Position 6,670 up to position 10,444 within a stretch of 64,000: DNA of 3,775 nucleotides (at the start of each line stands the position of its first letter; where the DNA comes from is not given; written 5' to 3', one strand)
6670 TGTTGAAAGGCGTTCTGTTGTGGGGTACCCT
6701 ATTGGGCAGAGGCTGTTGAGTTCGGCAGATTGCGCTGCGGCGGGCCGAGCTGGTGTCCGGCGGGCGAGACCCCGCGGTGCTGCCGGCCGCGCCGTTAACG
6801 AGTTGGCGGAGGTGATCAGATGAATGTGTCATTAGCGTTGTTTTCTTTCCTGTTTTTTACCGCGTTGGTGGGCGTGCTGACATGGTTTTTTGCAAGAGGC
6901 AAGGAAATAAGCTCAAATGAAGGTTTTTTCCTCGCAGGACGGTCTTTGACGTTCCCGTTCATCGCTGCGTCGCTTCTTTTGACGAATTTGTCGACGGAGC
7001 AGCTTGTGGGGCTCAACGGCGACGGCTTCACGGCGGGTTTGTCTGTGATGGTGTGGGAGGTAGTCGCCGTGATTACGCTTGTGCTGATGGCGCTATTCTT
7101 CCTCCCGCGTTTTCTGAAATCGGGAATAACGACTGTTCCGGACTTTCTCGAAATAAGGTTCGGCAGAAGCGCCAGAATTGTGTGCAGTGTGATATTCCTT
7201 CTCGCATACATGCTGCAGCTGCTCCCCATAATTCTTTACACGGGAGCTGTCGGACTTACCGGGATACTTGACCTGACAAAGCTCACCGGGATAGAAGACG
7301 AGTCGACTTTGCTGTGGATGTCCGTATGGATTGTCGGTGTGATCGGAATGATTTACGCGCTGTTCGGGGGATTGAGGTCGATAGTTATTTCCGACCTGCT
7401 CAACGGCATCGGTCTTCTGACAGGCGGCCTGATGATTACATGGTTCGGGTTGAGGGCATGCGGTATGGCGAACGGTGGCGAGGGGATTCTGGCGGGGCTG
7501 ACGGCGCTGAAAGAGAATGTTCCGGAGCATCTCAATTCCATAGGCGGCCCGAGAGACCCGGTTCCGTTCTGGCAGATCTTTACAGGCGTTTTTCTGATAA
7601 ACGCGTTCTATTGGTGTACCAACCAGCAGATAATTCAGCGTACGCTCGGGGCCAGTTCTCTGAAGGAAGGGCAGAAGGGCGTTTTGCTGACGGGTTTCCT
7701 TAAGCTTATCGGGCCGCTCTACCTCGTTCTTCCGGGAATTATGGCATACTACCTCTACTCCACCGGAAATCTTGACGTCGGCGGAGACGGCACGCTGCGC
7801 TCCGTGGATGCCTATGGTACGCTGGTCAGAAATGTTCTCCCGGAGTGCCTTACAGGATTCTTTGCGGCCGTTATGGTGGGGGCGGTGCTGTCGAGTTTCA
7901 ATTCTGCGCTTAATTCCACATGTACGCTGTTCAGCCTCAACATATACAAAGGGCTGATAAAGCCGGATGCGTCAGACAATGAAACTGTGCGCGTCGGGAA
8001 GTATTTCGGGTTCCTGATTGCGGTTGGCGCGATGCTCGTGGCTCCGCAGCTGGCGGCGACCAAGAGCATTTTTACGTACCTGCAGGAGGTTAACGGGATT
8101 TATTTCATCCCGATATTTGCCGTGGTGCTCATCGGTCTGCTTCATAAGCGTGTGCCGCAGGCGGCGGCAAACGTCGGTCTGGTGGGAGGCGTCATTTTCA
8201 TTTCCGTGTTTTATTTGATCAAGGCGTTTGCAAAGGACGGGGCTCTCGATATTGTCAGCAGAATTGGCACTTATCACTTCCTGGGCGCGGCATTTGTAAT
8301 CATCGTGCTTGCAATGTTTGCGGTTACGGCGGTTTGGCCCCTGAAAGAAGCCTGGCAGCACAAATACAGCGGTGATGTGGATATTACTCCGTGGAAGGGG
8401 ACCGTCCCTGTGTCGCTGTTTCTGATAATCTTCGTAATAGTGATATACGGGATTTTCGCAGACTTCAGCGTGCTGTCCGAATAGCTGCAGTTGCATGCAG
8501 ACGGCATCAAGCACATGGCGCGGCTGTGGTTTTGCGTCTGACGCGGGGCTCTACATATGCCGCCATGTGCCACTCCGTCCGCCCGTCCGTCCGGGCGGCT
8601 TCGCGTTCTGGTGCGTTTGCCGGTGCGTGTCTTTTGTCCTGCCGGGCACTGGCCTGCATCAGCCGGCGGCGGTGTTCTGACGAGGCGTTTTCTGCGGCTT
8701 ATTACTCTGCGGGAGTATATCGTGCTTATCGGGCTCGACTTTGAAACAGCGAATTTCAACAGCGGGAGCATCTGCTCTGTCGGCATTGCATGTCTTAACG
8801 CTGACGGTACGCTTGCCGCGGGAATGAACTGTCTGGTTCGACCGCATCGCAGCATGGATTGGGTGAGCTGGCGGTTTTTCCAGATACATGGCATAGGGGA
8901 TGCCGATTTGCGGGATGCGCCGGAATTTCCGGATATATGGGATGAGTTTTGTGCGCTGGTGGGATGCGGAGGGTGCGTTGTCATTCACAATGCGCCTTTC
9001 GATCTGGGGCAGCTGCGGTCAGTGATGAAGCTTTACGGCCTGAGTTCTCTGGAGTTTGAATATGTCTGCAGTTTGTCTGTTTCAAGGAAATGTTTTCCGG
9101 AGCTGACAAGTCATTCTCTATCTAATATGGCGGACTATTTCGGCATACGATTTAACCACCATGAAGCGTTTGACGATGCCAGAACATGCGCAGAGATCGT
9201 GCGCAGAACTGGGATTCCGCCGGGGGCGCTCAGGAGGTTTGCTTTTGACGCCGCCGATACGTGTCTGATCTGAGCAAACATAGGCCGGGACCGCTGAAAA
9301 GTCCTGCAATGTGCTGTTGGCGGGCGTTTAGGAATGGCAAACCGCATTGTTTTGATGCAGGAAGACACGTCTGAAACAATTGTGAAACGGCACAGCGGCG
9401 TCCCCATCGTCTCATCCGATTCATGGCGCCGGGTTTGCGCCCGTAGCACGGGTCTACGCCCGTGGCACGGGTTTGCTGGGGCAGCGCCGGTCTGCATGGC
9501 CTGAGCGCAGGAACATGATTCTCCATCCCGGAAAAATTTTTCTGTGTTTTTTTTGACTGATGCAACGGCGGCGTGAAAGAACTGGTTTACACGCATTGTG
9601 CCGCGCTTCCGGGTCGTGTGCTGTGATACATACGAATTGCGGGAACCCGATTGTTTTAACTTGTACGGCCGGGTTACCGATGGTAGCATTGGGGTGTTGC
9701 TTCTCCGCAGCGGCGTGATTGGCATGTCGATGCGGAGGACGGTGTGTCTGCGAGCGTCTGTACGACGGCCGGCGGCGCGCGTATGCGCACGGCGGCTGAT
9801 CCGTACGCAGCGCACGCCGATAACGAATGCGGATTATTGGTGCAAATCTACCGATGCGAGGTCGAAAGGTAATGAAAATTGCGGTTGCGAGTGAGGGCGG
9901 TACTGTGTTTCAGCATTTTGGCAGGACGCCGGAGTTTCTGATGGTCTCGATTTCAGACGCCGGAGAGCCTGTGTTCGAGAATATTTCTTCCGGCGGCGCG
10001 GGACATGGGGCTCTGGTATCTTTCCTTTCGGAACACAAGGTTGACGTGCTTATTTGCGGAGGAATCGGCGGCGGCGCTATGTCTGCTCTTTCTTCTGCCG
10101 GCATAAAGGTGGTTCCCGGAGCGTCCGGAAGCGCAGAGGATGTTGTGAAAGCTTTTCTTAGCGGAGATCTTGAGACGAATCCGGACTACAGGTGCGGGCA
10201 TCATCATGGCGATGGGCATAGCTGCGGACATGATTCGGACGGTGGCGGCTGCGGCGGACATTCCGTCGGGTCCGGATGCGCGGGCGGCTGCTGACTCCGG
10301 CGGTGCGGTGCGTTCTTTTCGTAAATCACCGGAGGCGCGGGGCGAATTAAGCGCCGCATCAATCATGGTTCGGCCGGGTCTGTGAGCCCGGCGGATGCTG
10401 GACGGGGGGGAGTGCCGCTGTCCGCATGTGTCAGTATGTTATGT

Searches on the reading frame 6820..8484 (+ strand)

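Call 21: search_protein_families(library=pfam, proteins=[window:6820-8484:+], max_evalue=0.0001)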
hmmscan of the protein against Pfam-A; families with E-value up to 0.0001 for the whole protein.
window:6820-8484:+ (554 aa): 1 family
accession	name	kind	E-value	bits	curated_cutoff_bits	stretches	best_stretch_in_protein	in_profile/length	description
PF00474.23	SSF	-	8.5e-47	160.4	22.8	1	36-457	1-406/406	Sodium:solute symporter family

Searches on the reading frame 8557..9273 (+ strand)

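Call 21: search_protein_families(library=pfam, proteins=[window:8557-9273:+], max_evalue=0.0001)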
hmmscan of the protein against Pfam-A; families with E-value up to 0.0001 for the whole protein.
window:8557-9273:+ (238 aa): 2 families
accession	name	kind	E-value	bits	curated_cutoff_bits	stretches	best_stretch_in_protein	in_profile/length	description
PF00929.31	RNase_T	-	1.3e-21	78.3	24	1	59-214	2-163/164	Exonuclease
PF16473.11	Rv2179c-like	-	1.4e-05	25.3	27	1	60-216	5-174/177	3'-5' exoribonuclease Rv2179c-like domain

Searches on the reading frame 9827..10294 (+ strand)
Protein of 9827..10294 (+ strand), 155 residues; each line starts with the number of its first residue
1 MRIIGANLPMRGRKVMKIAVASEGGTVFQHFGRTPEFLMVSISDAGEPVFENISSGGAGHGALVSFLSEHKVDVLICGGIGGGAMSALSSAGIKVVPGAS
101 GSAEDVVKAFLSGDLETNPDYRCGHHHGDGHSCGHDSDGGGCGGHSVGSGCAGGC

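Call 21: search_protein_families(library=pfam, proteins=[window:9827-10294:+], max_evalue=0.0001)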
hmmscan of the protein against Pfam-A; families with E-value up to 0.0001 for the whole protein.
window:9827-10294:+ (155 aa): 1 family
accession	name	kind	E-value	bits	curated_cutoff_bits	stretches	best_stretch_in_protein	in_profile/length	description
PF02579.22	Nitro_FeMo-Co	-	3.8e-22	78.8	26.3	1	24-111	2-93/94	Dinitrogenase iron-molybdenum cofactor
